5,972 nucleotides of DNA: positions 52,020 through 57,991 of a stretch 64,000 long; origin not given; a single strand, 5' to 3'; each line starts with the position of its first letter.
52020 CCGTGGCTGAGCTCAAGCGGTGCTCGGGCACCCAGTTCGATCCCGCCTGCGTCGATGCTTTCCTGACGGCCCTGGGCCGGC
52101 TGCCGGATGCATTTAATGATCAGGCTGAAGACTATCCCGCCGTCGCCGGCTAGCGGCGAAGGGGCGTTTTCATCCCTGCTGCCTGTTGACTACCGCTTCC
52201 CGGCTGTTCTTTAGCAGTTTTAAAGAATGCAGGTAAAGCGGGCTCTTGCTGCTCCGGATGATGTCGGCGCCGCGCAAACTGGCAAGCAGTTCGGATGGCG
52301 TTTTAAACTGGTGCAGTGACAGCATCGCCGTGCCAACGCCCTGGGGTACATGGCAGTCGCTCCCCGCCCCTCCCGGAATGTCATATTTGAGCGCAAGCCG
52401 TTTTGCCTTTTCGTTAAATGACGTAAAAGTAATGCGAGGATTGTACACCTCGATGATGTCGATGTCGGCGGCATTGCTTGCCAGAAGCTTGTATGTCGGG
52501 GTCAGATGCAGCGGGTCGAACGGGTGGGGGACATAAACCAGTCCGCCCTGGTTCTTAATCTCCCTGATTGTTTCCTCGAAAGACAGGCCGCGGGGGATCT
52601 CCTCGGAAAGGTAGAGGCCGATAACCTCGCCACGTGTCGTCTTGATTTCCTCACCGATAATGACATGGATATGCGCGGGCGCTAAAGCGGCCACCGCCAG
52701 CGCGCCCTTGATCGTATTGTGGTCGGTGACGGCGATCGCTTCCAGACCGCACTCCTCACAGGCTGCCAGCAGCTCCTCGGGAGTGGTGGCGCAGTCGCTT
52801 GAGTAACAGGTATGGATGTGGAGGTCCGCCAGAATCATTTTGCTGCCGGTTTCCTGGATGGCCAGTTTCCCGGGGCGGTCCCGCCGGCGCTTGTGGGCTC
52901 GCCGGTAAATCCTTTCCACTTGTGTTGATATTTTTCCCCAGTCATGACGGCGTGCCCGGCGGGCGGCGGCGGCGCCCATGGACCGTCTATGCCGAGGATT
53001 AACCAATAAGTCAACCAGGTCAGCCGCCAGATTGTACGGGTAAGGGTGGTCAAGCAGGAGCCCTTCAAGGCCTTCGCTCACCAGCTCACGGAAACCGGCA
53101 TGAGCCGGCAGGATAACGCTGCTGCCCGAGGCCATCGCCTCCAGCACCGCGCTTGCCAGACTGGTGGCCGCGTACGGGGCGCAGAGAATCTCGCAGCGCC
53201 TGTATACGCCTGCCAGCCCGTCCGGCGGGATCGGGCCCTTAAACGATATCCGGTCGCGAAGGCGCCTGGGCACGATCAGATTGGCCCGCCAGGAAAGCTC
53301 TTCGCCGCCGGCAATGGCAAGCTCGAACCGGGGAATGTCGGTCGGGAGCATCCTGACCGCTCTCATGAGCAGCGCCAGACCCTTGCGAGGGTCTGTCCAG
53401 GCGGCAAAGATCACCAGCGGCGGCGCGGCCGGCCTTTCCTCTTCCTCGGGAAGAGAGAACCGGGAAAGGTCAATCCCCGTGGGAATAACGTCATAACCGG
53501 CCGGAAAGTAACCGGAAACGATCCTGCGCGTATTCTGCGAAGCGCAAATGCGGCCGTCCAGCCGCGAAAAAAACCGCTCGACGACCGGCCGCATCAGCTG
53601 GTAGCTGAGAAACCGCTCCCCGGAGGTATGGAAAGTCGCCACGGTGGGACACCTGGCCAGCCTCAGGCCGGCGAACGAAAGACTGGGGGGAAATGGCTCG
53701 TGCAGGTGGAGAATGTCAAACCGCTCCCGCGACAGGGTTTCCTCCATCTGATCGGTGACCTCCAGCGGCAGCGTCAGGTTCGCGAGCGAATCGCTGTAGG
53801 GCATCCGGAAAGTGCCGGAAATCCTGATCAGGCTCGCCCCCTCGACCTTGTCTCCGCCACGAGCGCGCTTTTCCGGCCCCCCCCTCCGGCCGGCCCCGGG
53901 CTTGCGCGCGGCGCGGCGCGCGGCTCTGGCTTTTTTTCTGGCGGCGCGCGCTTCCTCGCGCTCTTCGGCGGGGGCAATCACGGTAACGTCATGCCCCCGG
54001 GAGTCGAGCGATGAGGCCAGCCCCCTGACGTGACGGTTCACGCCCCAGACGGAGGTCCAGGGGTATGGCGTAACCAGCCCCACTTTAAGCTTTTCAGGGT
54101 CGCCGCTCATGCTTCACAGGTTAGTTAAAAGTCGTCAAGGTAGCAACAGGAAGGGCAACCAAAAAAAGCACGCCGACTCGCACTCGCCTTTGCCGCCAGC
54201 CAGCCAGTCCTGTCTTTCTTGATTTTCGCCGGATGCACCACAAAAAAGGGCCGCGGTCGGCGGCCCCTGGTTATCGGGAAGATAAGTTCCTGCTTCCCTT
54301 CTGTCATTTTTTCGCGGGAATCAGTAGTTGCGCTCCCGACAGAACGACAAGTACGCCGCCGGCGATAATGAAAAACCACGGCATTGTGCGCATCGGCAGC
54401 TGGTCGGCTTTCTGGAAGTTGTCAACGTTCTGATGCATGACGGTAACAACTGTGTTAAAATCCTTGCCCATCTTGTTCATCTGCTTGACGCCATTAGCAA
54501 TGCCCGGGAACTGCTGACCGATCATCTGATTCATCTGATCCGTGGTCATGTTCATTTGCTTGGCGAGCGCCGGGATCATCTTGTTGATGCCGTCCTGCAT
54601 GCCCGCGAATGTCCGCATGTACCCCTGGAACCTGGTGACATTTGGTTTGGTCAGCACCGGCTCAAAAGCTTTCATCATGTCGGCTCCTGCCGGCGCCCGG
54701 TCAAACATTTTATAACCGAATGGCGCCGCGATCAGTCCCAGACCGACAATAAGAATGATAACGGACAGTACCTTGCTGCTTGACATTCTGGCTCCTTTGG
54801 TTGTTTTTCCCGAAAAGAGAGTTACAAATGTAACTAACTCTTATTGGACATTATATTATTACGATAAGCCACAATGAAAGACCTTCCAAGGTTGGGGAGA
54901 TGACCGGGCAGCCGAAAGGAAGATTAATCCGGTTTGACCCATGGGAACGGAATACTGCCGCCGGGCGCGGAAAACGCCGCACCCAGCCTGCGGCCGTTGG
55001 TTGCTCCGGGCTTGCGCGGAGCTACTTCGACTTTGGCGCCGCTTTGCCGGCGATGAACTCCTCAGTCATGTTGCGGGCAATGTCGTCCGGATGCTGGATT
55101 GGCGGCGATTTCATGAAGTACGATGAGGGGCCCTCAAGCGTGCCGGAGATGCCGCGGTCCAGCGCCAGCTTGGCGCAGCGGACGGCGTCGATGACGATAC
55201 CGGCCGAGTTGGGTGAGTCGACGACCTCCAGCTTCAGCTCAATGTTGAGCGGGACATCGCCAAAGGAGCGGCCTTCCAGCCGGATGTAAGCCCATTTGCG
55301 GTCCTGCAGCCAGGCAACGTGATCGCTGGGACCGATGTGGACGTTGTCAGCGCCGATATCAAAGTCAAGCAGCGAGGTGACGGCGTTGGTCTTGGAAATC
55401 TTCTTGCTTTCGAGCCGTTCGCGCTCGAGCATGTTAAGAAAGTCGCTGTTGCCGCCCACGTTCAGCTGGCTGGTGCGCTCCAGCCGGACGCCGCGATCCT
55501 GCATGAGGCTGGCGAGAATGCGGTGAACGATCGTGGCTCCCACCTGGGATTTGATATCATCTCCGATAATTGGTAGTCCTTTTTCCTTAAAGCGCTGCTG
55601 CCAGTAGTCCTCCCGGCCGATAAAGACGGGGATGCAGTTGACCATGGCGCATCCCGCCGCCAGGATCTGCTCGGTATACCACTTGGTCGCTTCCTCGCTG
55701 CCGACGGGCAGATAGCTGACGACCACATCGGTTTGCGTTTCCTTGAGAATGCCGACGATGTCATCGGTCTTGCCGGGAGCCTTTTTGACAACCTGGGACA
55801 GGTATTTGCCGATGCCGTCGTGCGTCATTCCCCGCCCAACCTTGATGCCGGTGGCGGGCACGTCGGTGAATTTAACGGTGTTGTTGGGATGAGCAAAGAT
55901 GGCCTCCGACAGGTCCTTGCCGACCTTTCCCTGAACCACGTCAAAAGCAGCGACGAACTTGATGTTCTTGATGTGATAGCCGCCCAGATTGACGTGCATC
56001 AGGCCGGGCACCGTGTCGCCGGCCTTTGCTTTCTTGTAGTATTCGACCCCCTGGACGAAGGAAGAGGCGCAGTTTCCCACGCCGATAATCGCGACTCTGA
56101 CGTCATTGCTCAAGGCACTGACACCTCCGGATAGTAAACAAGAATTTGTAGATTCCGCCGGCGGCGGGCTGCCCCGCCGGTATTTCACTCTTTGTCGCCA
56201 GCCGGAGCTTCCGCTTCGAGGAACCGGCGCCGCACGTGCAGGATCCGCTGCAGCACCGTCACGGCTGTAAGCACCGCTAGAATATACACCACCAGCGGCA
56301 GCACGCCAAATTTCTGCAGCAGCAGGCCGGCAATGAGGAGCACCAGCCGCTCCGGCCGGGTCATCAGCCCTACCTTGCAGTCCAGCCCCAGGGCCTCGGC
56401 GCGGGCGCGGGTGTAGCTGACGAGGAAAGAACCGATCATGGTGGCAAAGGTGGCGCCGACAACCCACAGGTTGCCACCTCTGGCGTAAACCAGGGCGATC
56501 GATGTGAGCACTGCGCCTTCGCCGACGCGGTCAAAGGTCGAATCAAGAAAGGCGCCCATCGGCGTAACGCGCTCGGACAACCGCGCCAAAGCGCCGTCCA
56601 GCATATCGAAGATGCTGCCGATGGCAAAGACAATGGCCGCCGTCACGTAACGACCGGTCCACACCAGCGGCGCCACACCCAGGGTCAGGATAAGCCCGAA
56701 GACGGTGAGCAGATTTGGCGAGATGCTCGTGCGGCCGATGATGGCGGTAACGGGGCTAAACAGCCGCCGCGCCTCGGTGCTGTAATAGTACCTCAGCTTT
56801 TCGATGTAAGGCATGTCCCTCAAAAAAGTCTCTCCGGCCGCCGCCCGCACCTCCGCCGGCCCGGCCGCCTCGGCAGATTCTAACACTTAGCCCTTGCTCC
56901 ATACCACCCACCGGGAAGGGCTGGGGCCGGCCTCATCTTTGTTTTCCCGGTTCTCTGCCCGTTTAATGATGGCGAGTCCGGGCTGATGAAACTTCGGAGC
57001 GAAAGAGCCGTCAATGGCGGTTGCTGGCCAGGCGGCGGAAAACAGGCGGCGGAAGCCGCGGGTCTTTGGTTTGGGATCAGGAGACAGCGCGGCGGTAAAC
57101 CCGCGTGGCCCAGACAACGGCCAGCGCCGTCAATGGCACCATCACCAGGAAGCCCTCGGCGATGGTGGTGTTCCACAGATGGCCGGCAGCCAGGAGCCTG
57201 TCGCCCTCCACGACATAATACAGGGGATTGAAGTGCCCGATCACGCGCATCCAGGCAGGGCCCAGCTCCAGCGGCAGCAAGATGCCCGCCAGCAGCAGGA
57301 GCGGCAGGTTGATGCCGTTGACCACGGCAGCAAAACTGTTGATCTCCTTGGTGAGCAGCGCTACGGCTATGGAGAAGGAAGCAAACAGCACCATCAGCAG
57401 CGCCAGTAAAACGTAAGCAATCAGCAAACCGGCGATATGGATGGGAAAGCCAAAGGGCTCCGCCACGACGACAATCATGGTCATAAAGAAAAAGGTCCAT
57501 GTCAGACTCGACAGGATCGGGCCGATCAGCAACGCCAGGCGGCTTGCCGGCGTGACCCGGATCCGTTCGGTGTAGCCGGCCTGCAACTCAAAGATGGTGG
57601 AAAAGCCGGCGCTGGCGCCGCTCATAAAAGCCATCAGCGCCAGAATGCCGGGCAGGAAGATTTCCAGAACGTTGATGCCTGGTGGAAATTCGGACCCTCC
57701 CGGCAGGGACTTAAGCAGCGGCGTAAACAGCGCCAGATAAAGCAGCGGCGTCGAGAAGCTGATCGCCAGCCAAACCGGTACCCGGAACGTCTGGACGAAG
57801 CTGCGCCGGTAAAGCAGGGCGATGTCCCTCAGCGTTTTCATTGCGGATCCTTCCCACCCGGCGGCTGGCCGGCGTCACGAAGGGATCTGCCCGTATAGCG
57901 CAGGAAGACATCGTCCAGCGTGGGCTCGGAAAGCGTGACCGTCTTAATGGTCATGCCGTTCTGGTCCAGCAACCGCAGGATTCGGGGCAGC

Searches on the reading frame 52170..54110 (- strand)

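Call 39: search_protein_families(library=pfam, proteins=[window:52170-54110:-], max_evalue=0.00001)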
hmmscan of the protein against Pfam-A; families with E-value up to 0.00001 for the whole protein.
window:52170-54110:- (646 aa): 7 families
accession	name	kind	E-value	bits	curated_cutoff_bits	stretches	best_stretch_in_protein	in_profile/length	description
PF13439.12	Glyco_transf_4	-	9.7e-26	91.2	28.5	1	23-217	3-170/170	Glycosyltransferase Family 4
PF00534.26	Glycos_transf_1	-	7.4e-22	78.1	26.4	1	221-384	6-171/172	Glycosyl transferases group 1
PF13692.12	Glyco_trans_1_4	-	9.8e-17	62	27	1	232-369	3-140/142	Glycosyl transferases group 1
PF13579.12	Glyco_trans_4_4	-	8.7e-14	52.6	29.7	1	23-211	2-157/158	Glycosyl transferase 4-like domain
PF13263.12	PHP_C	-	2.5e-12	46.6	21.3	1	565-613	3-52/56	PHP-associated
PF02811.25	PHP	-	4.4e-12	47.1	26.4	1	429-492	1-66/164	PHP domain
PF13524.12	Glyco_trans_1_2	-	4.1e-08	33.7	25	1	250-396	7-140/144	Glycosyl transferase-like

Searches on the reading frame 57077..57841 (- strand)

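Call 47: search_protein_families(library=pfam, proteins=[window:57077-57841:-], max_evalue=0.001)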
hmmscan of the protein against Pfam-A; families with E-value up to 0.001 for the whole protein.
window:57077-57841:- (254 aa): 2 families
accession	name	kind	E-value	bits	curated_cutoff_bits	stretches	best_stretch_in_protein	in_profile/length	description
PF01061.29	ABC2_membrane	-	1.5e-25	90.4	26.9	1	7-213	3-205/211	ABC-2 type transporter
PF12698.13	ABC2_membrane_3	-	3.3e-11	43.3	31.6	1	57-243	159-342/347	ABC-2 family transporter protein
